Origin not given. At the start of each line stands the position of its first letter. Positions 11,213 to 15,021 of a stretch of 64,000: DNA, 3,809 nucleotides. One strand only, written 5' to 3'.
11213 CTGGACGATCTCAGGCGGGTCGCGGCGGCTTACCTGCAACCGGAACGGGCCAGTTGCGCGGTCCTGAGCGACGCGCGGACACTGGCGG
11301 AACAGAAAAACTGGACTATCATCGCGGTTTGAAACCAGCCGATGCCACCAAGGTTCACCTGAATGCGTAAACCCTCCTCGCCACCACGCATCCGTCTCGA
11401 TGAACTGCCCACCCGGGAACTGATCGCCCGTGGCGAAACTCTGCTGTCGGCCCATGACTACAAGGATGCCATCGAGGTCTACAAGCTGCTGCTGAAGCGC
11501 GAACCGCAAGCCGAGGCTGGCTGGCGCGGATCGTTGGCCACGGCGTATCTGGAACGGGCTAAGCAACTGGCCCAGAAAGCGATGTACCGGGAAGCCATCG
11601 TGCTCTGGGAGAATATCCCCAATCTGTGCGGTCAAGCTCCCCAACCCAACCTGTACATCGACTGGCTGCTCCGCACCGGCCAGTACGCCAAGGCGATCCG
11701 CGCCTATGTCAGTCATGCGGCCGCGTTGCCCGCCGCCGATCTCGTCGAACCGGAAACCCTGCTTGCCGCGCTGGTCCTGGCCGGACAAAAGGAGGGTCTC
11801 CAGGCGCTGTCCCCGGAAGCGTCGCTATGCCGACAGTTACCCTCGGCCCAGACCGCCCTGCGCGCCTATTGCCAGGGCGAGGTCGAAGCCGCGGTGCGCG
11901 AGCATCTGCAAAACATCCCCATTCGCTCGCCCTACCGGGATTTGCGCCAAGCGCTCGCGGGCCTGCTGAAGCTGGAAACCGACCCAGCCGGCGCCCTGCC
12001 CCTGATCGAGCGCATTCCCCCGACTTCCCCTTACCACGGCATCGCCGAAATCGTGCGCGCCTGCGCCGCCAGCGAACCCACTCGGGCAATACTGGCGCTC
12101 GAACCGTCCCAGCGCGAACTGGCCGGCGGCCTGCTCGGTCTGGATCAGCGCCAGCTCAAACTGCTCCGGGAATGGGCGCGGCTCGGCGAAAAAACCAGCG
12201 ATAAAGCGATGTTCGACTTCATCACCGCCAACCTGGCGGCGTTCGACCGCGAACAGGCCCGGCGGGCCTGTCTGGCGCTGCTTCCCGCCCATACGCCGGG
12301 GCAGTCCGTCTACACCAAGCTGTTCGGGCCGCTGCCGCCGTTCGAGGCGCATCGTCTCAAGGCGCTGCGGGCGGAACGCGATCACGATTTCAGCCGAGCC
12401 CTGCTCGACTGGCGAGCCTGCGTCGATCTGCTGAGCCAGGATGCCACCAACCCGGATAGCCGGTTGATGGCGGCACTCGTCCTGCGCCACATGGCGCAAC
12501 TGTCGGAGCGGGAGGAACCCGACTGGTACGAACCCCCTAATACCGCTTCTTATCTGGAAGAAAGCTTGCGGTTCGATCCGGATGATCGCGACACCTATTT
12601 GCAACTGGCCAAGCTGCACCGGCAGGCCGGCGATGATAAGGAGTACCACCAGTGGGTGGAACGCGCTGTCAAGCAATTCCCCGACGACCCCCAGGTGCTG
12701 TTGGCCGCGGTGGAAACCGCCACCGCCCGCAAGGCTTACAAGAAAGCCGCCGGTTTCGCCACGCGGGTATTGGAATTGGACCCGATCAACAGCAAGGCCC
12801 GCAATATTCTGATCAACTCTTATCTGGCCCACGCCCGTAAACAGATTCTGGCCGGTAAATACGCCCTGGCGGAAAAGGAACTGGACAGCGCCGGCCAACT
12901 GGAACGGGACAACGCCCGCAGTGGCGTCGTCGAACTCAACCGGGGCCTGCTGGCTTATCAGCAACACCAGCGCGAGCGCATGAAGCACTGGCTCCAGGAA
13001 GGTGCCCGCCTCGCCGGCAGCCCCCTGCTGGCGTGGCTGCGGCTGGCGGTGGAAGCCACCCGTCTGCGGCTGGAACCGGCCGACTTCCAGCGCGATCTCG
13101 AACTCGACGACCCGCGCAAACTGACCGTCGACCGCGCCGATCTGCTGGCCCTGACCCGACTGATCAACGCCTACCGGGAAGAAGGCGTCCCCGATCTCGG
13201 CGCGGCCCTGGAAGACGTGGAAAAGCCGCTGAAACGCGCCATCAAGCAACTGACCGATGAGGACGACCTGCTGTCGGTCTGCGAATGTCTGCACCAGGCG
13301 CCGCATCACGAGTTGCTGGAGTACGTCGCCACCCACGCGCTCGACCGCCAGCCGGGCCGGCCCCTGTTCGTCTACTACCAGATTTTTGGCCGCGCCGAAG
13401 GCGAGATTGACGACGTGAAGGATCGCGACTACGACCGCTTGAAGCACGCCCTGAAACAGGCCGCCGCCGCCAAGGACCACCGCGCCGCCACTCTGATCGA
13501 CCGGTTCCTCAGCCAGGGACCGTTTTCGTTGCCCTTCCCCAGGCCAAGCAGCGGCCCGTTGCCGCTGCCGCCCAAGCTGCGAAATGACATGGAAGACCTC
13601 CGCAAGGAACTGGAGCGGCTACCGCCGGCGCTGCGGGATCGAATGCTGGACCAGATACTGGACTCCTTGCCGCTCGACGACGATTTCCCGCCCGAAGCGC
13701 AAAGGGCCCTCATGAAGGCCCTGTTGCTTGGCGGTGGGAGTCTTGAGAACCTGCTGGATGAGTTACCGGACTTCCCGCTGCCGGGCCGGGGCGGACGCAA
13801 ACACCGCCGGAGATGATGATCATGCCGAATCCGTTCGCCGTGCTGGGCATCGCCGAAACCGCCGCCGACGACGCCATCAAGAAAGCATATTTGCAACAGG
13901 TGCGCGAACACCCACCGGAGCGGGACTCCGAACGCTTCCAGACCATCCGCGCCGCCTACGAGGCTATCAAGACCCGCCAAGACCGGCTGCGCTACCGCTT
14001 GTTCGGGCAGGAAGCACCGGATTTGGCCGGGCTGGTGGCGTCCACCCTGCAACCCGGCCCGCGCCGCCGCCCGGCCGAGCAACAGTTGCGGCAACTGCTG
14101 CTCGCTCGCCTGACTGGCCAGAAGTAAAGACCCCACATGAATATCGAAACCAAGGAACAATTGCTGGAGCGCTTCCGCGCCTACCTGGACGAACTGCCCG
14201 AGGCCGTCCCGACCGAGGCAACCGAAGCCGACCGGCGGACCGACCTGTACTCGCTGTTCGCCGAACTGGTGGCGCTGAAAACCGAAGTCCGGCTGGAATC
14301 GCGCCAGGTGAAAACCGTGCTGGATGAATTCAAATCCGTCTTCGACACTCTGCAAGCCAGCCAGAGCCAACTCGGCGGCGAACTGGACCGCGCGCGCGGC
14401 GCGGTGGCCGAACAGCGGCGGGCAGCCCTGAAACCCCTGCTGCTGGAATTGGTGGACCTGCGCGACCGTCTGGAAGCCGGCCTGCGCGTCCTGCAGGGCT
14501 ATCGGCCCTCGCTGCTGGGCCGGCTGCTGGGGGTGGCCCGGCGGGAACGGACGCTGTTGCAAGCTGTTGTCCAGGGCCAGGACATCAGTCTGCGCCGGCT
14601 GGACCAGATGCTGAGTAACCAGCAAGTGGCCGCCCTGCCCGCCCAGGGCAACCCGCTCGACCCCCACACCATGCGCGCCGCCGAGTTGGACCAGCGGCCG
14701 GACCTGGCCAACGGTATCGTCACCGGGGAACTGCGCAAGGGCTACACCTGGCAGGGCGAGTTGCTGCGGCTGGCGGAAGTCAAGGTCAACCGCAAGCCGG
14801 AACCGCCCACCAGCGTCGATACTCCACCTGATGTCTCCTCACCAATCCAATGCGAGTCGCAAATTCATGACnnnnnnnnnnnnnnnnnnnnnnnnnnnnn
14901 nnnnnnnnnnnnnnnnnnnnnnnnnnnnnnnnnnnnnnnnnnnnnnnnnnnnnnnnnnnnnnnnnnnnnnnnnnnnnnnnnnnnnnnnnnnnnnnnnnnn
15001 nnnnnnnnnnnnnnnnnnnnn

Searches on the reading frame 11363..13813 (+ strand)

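Call 33: search_protein_families(library=pfam, proteins=[window:11363-13813:+], max_evalue=0.00001)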
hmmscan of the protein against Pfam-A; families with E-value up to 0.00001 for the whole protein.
window:11363-13813:+ (817 aa): 1 family
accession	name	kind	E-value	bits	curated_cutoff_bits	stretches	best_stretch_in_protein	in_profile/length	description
PF13428.12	TPR_14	-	6.2e-08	33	23.5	0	410-451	2-43/44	Tetratricopeptide repeat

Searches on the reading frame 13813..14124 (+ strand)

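Call 33: search_protein_families(library=pfam, proteins=[window:13813-14124:+], max_evalue=0.00001)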
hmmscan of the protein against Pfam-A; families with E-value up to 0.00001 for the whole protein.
window:13813-14124:+ (104 aa): 1 family
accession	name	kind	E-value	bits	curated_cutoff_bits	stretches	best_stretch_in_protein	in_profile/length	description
PF00226.36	DnaJ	-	2.1e-09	37.8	27.8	1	7-61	2-62/63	DnaJ domain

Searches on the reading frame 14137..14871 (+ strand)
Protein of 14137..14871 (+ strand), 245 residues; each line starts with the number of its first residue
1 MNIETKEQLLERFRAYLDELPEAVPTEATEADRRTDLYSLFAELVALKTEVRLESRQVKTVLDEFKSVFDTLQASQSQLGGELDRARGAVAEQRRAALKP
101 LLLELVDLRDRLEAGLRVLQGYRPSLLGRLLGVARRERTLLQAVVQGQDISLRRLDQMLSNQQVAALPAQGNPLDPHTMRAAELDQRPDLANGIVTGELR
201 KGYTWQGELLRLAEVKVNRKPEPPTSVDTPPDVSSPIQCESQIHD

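Call 33: search_protein_families(library=pfam, proteins=[window:14137-14871:+], max_evalue=0.00001)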
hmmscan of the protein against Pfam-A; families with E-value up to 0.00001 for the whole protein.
window:14137-14871:+ (245 aa): 1 family
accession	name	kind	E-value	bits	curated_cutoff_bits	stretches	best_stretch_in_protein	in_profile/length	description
PF01025.24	GrpE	-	1.6e-17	64.1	25.8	1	49-218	11-164/165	GrpE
